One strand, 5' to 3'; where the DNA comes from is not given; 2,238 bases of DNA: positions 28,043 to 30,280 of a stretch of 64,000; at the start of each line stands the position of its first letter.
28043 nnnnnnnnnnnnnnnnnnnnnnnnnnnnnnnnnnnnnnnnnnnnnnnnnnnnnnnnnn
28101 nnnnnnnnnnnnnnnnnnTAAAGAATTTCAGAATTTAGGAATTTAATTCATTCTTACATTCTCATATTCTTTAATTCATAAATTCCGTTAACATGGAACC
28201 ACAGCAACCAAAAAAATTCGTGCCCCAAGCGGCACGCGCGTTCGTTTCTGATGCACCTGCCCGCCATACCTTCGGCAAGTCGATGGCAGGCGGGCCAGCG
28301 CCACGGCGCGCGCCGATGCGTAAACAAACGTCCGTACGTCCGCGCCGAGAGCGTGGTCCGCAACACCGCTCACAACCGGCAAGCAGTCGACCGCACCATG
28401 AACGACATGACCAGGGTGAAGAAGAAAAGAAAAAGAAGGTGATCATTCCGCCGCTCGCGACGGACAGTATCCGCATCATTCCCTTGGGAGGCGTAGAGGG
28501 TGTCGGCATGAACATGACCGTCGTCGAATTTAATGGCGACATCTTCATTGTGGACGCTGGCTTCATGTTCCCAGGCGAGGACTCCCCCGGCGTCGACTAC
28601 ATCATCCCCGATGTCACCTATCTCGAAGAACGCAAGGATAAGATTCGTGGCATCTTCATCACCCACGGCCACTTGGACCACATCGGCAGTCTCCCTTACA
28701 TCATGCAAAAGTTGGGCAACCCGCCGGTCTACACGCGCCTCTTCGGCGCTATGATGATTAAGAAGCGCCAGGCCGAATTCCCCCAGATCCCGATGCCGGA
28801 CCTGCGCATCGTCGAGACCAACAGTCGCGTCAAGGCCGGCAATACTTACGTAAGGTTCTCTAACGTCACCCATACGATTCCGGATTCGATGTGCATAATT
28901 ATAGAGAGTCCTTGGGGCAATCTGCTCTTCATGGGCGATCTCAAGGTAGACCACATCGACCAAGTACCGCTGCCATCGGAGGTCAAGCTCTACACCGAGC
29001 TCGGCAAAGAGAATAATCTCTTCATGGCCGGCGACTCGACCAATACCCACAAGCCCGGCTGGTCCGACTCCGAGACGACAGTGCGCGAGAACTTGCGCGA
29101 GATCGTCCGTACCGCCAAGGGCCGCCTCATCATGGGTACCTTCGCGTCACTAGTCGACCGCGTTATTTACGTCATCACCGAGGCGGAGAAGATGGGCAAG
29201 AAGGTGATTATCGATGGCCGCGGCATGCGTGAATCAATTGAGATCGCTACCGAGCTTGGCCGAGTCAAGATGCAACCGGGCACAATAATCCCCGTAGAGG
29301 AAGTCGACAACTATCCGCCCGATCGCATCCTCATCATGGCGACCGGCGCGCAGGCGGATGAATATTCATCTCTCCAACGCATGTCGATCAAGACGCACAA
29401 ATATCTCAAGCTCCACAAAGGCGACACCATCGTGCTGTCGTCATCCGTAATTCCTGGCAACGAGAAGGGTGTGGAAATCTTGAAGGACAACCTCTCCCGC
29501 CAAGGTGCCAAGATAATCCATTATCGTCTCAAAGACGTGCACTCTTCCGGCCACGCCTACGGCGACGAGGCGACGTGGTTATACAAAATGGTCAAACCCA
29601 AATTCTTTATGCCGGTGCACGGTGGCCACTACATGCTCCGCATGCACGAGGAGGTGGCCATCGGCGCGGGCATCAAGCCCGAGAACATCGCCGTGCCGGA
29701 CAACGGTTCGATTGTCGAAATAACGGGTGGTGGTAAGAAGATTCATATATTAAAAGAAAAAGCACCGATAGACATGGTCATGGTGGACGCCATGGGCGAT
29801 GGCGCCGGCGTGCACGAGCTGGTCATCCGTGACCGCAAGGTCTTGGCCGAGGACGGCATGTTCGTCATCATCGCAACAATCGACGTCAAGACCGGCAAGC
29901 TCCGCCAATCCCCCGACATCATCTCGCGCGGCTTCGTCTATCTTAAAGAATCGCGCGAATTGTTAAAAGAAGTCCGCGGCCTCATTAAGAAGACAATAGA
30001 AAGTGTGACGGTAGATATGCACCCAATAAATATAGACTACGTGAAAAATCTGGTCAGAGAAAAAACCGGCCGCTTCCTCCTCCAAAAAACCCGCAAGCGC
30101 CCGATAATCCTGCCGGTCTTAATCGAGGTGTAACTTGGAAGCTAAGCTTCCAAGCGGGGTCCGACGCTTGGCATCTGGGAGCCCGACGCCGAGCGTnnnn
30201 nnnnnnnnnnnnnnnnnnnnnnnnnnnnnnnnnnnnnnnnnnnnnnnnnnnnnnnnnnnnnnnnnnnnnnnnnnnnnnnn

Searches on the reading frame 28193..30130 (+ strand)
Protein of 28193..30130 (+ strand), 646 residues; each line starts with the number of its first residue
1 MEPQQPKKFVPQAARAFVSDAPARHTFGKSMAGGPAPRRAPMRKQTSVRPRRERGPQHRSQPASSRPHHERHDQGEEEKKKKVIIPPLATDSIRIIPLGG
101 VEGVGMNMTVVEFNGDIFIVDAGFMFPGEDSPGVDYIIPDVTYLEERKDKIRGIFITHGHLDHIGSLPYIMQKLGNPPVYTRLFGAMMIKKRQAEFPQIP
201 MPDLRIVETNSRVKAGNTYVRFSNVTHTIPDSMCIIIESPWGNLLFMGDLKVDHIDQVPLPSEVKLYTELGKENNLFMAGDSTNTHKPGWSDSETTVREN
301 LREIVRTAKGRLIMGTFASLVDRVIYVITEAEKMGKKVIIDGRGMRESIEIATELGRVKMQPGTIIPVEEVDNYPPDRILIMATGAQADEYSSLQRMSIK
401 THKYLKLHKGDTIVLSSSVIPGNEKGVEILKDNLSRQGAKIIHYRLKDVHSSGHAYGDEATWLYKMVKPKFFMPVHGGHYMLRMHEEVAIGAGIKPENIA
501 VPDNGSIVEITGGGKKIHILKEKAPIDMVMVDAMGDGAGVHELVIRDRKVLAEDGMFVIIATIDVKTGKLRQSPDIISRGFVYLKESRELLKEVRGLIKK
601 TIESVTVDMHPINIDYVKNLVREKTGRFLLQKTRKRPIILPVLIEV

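Call 75: search_protein_families(library=pfam, proteins=[window:28193-30130:+], max_evalue=0.00001)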
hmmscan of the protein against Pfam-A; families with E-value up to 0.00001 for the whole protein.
window:28193-30130:+ (646 aa): 5 families
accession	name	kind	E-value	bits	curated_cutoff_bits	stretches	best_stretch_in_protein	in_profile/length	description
PF22505.1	RNase_J_b_CASP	-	1.3e-36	125.6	27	1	309-430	1-122/126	Ribonuclease J, beta-CASP domain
PF17770.6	RNase_J_C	-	7.4e-25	88.3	23.8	1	544-646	1-102/102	Ribonuclease J C-terminal domain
PF00753.33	Lactamase_B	-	1.5e-13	51.5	22.7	1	107-251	7-151/196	Metallo-beta-lactamase superfamily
PF07521.17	RMMBL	-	1.7e-06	28.3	21.6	0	443-489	5-52/63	Zn-dependent metallo-hydrolase RNA specificity domain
PF12706.13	Lactamase_B_2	-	5.3e-06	26.6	27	0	146-252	24-145/200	Beta-lactamase superfamily domain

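Call 76: search_protein_families(library=padloc, proteins=[window:28193-30130:+], max_evalue=1e-10)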
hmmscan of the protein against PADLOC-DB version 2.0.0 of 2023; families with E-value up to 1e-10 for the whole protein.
window:28193-30130:+ (646 aa): 0 families
